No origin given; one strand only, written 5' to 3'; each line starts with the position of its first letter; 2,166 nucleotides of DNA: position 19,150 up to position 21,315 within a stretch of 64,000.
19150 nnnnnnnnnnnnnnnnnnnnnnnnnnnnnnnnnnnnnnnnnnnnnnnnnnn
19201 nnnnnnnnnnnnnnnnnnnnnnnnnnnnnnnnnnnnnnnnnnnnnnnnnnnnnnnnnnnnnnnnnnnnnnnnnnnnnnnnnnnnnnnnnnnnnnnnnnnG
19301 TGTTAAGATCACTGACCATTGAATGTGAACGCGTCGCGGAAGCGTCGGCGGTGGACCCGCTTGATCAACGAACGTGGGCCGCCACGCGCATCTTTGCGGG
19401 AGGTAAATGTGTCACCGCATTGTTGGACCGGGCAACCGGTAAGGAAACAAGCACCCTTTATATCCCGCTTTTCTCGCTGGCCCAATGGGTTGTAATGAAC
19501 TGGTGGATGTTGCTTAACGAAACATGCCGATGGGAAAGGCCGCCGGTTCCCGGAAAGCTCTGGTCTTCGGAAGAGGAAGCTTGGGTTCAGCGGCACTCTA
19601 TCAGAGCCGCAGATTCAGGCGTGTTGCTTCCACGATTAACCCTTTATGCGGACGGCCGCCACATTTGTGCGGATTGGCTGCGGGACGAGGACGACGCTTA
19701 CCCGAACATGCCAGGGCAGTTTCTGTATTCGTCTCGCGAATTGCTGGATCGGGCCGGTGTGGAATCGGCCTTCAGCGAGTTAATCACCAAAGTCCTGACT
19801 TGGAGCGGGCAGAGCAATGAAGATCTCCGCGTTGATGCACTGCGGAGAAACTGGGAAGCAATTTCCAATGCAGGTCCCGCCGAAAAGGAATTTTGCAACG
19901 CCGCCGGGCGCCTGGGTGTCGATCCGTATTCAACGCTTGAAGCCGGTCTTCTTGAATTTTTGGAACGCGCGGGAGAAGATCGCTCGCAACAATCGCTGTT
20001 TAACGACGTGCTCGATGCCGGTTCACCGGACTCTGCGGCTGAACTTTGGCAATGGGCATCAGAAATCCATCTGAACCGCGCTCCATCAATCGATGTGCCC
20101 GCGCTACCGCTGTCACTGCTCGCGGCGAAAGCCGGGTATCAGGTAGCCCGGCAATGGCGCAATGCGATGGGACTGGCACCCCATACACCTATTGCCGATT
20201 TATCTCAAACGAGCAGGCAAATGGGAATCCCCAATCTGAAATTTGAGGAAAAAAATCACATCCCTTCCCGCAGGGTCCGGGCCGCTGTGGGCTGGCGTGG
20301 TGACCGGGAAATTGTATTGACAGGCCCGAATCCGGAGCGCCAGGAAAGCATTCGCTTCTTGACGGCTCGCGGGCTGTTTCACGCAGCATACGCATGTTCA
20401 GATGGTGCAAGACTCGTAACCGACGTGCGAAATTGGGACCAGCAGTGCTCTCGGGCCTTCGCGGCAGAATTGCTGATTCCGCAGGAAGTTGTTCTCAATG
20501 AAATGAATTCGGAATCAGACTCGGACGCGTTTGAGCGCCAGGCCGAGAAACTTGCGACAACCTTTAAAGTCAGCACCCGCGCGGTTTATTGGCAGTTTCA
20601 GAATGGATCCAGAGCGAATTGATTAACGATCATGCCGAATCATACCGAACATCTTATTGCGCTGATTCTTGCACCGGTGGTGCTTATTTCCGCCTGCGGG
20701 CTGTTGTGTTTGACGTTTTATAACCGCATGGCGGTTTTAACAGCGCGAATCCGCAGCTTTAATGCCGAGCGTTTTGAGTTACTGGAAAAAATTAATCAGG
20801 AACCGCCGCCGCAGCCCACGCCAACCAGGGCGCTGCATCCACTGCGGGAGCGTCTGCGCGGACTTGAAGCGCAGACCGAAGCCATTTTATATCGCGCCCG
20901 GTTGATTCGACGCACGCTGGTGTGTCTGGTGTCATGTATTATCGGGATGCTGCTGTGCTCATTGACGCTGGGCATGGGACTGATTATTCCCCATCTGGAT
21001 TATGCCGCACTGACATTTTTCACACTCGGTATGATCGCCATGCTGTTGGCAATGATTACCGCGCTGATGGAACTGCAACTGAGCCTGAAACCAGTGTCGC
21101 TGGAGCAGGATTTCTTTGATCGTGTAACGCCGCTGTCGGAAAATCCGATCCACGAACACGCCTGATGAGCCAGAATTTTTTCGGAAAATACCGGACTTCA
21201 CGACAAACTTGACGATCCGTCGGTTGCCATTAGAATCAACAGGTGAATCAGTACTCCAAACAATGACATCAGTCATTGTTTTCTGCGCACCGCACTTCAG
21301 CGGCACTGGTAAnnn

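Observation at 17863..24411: imuA detached from imuB/dnaE2 and heading a six-gene same-strand cluster of unknown, partly secreted proteins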

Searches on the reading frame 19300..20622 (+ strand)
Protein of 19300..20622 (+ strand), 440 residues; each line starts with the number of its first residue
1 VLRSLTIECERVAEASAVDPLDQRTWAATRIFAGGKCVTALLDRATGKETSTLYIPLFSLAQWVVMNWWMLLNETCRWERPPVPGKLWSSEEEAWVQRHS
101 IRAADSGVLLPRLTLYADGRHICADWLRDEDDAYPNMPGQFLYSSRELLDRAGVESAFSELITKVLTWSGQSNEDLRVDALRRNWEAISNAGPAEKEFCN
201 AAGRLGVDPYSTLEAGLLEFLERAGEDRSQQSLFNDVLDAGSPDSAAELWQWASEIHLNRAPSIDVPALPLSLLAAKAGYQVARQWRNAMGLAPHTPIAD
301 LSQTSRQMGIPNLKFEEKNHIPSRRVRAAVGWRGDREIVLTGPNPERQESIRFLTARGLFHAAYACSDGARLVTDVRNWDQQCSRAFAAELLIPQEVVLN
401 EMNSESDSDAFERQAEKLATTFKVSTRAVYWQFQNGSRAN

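Call 3: search_protein_families(library=pfam, proteins=[window:19300-20622:+], max_evalue=1)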
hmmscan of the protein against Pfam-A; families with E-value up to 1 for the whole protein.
window:19300-20622:+ (440 aa): 1 family
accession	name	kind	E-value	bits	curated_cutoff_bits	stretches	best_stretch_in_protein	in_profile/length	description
PF06114.19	Peptidase_M78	-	0.0026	18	22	1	382-429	76-118/123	IrrE N-terminal-like domain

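Call 4: search_protein_families(library=ncbifam, proteins=[window:19300-20622:+], max_evalue=1)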
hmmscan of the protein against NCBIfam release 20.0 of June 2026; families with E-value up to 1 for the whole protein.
window:19300-20622:+ (440 aa): 0 families

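Call 5: search_protein_families(library=padloc, proteins=[window:19300-20622:+], max_evalue=1)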
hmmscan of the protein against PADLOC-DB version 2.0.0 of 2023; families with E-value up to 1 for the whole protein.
window:19300-20622:+ (440 aa): 4 families
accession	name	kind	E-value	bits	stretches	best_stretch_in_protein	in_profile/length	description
PDLC03955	RmrA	-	1e-06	26.3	1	261-414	128-272/371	-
PDLC04141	capP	-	0.0023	15.5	1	386-432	106-149/242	capP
PDLC03953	RmrA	-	0.019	12.2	1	263-407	114-258/373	-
PDLC03947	RmrA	-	0.019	11.8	1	282-406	144-265/383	-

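Call 33: find_homologous_proteins(query=window:19300-20622:+)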
Query window:19300-20622:+ (440 aa): 40 proteins with E <= 0.001 among 8000 candidates.
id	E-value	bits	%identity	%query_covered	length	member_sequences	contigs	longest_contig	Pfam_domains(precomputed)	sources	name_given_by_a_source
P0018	3.8e-275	930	93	100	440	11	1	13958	-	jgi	jgi:Zn-dependent peptidase ImmA (M78 family)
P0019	5.6e-245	831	81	100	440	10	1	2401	-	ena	-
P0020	4.4e-222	756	74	100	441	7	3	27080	-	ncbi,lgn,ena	-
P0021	8.0e-163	560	57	100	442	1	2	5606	-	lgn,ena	-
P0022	4.3e-100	354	41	98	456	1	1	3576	-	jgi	jgi:hypothetical protein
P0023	2.7e-93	331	39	100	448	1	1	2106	-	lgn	-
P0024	2.8e-93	331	41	98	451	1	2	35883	-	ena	-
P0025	4.3e-90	321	40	99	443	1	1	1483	-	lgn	-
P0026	6.0e-90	320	40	100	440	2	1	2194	-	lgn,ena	-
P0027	2.0e-89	318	39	99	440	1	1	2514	-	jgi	jgi:hypothetical protein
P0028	1.0e-87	313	40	99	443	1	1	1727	-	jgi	jgi:hypothetical protein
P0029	3.5e-87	311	39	99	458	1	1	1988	-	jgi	jgi:hypothetical protein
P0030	2.9e-82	295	36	98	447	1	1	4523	-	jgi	jgi:hypothetical protein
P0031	1.2e-80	290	38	99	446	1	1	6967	-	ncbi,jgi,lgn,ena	jgi:hypothetical protein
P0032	1.1e-78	283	40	90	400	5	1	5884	-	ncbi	-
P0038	5.4e-59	218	34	95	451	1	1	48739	-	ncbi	-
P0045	2.1e-39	154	32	95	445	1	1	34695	-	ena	-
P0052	5.8e-14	70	27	86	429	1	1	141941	-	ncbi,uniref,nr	ncbi:MAG: hypothetical protein HXX10_10775 [Rhodoplanes sp.]|uniref:hypothetical protein n=1 Tax=Rho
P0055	4.3e-10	57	26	94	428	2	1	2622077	-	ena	-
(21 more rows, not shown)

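Call 34: find_encoding_contigs(protein=P0020, flank=8000, max_places=2)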
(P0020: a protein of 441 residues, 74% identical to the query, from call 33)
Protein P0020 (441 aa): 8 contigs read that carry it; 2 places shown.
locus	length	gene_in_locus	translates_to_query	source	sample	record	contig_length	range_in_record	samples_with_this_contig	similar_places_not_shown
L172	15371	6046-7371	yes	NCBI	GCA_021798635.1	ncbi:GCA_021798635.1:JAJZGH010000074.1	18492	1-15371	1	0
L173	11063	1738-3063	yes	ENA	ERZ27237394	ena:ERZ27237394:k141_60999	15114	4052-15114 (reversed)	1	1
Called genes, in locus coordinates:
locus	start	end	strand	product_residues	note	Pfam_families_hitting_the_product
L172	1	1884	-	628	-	?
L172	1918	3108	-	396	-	-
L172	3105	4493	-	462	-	PF02321:OEP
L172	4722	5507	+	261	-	-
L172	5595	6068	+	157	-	-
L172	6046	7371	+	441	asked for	-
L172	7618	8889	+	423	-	PF05362:Lon_C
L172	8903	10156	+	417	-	-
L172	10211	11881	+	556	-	PF00652:Ricin_B_lectin (faint), PF14200:RicinB_lectin_2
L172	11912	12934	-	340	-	PF01256:Carb_kinase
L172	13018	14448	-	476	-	-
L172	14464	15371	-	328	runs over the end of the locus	PF02779:Transket_pyr, PF02780:Transketolase_C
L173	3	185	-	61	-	?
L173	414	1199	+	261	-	-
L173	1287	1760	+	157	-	-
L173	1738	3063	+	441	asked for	-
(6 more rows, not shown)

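Call 35: find_encoding_contigs(protein=P0024, flank=6000, max_places=1)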
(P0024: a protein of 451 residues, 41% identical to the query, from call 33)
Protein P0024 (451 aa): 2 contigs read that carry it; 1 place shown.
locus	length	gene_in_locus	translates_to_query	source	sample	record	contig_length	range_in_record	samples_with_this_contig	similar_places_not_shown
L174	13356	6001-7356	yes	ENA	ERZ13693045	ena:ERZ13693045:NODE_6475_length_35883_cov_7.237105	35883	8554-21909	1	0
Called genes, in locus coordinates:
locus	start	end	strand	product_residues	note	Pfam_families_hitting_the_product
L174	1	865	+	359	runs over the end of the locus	PF02563:Poly_export, PF22461:SLBB_2, PF10531:SLBB (weak), PF22461:SLBB_2 (weak)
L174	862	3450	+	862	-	PF02706:Wzz (faint), PF01656:CbiA (weak), PF09140:MipZ (weak), PF10609:ParA (weak), PF13614:AAA_31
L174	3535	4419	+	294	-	PF01061:ABC2_membrane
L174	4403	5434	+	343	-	PF03102:NeuB, PF08666:SAF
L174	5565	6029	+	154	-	-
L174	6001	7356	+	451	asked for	-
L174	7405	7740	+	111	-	-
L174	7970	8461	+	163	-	-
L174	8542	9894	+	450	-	PF02350:Epimerase_2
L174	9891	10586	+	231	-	PF02348:CTP_transf_3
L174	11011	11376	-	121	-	PF20586:DUF6788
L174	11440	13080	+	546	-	PF14104:DUF4277 (faint)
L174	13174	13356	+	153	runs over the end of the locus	-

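Call 36: find_encoding_contigs(protein=P0038, flank=6000, max_places=1)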
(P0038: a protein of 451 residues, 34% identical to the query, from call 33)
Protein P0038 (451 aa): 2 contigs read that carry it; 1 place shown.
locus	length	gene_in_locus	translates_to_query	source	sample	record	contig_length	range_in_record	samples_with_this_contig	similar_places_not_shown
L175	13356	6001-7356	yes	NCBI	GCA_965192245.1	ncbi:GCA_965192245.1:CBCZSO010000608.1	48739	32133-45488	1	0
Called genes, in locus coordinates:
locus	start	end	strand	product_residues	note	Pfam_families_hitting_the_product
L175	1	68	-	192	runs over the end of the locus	PF00355:Rieske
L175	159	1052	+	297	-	-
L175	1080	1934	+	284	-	-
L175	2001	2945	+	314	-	-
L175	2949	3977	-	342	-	PF08240:ADH_N, PF00107:ADH_zinc_N, PF13602:ADH_zinc_N_2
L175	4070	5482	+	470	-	PF00206:Lyase_1, PF10415:FumaraseC_C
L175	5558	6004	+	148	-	-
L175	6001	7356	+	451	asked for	-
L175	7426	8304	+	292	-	PF10016:DUF2259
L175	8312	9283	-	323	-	PF20032:ADYC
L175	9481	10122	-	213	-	PF02798:GST_N, PF13409:GST_N_2, PF13417:GST_N_3, PF13410:GST_C_2 (weak), PF00043:GST_C (weak)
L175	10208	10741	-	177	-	PF04191:PEMT (faint), PF04140:ICMT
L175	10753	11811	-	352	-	PF00195:Chal_sti_synt_N, PF08392:FAE1_CUT1_RppA, PF08545:ACP_syn_III, PF02797:Chal_sti_synt_C, PF08541:ACP_syn_III_C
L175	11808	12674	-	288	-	PF00881:Nitroreductase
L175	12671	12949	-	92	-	-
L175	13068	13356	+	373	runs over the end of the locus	-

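Call 37: find_encoding_contigs(protein=P0052, flank=6000, max_places=1)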
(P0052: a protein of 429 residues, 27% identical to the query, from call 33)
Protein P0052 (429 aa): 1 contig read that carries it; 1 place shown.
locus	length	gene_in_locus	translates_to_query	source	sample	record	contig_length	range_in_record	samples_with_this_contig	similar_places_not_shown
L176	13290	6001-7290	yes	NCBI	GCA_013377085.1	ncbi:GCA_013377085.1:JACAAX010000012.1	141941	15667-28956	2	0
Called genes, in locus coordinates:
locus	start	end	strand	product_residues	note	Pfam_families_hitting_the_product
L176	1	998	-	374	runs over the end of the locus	PF08331:QueG_DUF1730, PF13187:Fer4_9 (faint), PF13237:Fer4_10 (faint), PF13484:Fer4_16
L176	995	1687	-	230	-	PF13417:GST_N_3 (weak), PF13409:GST_N_2 (weak)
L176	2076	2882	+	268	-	PF02673:BacA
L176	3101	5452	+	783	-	PF01315:Ald_Xan_dh_C, PF02738:MoCoBD_1, PF20256:MoCoBD_2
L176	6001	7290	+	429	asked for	-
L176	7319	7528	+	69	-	-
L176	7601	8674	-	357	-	PF03786:UxuA, PF01261:AP_endonuc_2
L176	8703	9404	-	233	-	PF00392:GntR, PF07729:FCD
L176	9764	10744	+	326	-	PF03401:TctC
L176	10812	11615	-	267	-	PF00497:SBP_bac_3, PF12974:Phosphonate-bd (faint)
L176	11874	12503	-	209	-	PF02798:GST_N, PF13417:GST_N_3 (faint), PF13409:GST_N_2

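Call 51: predict_structure(alignment_id=A4)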
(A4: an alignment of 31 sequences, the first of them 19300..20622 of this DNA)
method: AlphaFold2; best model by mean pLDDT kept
length: 440 residues; sequences in the alignment: 31
mean_pLDDT: 91.9   pTM: 0.90
mean pLDDT of the five models: 91.9, 91.4, 91.1, 91.0, 90.9
residues with pLDDT >= 90: 341; 70-90: 91; 50-70: 6; < 50: 2
segments of 3 or more residues with pLDDT < 50: none
pLDDT, mean of each block of 10 residues (from residue 1): 87 87 95 96 93 96 98 91 86 95 91 94 93 82 94 97 95 86 96 97 96 93 92 95 92 91 89 91 95 93 90 84 85 90 90 95 93 92 96 96 89 96 95 79
secondary structure, 60 per line:
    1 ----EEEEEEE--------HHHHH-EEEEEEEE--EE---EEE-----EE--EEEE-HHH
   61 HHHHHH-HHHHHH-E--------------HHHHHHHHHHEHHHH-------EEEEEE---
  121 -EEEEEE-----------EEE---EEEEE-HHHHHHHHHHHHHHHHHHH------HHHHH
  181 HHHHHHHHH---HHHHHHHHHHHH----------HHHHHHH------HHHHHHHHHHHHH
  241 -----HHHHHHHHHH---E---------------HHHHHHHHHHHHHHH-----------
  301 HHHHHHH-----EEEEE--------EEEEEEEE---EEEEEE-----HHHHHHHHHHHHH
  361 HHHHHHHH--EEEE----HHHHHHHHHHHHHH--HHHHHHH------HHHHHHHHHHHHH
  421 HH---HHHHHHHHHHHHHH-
elements in order: E5-11 H20-24 E26-33 E41-43 E53-56 H58-66 H68-73 H90-99 H101-104 E112-117 E122-127 E139-141 E145-149 H151-169 H176-189 H193-204 H215-221 H228-240 H246-255 H275-289 H301-307 E313-317 E326-333 E337-342 H348-368 E371-374 H379-392 H395-401 H408-422 H426-439

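Call 54: search_protein_families(library=phrogs, proteins=[window:19300-20622:+], max_evalue=1)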
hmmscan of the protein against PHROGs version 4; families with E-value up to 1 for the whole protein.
window:19300-20622:+ (440 aa): 1 family
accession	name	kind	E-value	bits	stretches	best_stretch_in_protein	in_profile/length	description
phrog_2439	-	transcription regulation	0.0046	16.9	1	278-434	129-278/367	transcriptional regulator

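Call 56: search_solved_structures(query=A4, max_evalue=1)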
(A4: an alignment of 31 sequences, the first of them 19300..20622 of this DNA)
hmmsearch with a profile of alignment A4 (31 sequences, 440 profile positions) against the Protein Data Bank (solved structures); distinct sequences matched with E-value up to 1: 1.
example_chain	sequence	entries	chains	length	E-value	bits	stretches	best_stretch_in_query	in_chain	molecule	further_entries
4n5f_A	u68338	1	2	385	0.4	12.8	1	373-398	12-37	Putative acyl-CoA dehydrogenase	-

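Call 59: find_encoding_contigs(protein=P0045, flank=5000, max_places=1)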
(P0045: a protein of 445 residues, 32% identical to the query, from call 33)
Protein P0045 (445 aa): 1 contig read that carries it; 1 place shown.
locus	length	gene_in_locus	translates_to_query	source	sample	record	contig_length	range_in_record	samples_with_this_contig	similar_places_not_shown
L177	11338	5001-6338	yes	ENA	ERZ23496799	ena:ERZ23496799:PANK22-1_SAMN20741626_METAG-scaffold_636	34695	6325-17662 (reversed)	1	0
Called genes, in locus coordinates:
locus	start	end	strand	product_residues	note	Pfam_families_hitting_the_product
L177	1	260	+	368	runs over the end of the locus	PF02615:Ldh_2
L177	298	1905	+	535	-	PF02028:BCCT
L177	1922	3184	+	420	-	PF00067:p450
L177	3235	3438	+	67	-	-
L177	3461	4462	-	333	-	PF01408:GFO_IDH_MocA, PF02894:GFO_IDH_MocA_C, PF22725:GFO_IDH_MocA_C3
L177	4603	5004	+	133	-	-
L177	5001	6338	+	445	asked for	-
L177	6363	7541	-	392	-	PF02771:Acyl-CoA_dh_N, PF02770:Acyl-CoA_dh_M, PF00441:Acyl-CoA_dh_1, PF08028:Acyl-CoA_dh_2 (weak)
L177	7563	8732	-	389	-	PF02771:Acyl-CoA_dh_N, PF02770:Acyl-CoA_dh_M, PF00441:Acyl-CoA_dh_1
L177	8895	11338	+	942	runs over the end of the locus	PF07715:Plug, PF00593:TonB_dep_Rec_b-barrel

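Call 60: find_encoding_contigs(protein=P0055, flank=5000, max_places=1)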
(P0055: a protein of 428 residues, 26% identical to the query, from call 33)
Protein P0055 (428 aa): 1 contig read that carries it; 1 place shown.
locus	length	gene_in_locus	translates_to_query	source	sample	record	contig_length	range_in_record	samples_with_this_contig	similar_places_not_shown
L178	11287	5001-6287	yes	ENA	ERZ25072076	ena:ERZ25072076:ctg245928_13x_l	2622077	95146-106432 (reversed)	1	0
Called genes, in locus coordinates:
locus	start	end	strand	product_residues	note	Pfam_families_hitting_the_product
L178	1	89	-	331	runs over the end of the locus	PF19300:BPD_transp_1_N (weak), PF00528:BPD_transp_1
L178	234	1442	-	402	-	PF00496:SBP_bac_5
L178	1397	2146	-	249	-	PF00496:SBP_bac_5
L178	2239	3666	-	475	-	PF00884:Sulfatase, PF01663:Phosphodiest (faint), PF16347:SGSH_C (faint)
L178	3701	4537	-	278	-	PF05721:PhyH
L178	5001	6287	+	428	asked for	-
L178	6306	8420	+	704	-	PF12161:HsdM_N, PF02384:N6_Mtase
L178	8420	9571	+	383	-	PF01420:Methylase_S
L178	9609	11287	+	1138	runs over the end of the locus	PF04313:HSDR_N, PF04851:ResIII, PF18766:SWI2_SNF2, PF22679:T1R_D3-like, PF11867:T1RH-like_C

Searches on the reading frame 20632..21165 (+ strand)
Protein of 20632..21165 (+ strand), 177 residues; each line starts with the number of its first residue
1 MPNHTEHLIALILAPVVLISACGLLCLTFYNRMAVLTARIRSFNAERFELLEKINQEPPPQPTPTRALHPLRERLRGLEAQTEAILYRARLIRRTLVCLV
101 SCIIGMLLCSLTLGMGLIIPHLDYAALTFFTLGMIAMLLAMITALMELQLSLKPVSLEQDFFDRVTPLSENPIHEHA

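Call 3: search_protein_families(library=pfam, proteins=[window:20632-21165:+], max_evalue=1)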
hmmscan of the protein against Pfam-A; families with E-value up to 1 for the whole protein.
window:20632-21165:+ (177 aa): 1 family
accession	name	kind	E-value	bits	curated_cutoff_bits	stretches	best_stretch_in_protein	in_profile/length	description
PF11026.13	DUF2721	-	1.5e-17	64.1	28.3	1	13-153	2-125/129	Protein of unknown function (DUF2721)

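Call 4: search_protein_families(library=ncbifam, proteins=[window:20632-21165:+], max_evalue=1)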
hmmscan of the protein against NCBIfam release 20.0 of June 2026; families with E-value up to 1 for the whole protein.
window:20632-21165:+ (177 aa): 1 family
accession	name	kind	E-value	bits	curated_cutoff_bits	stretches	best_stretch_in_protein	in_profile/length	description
NF011998.0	PRK15454.1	equivalog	0.13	11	556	1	83-142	247-306/395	ethanolamine utilization ethanol dehydrogenase EutG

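Call 5: search_protein_families(library=padloc, proteins=[window:20632-21165:+], max_evalue=1)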
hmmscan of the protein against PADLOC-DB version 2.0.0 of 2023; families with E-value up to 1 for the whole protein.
window:20632-21165:+ (177 aa): 0 families

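Call 54: search_protein_families(library=phrogs, proteins=[window:20632-21165:+], max_evalue=1)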
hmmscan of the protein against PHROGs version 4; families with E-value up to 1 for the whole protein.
window:20632-21165:+ (177 aa): 1 family
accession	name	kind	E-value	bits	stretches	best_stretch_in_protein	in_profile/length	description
phrog_944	-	moron, auxiliary metabolic gene and host takeover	0.42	11.3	0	96-145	131-175/235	membrane protein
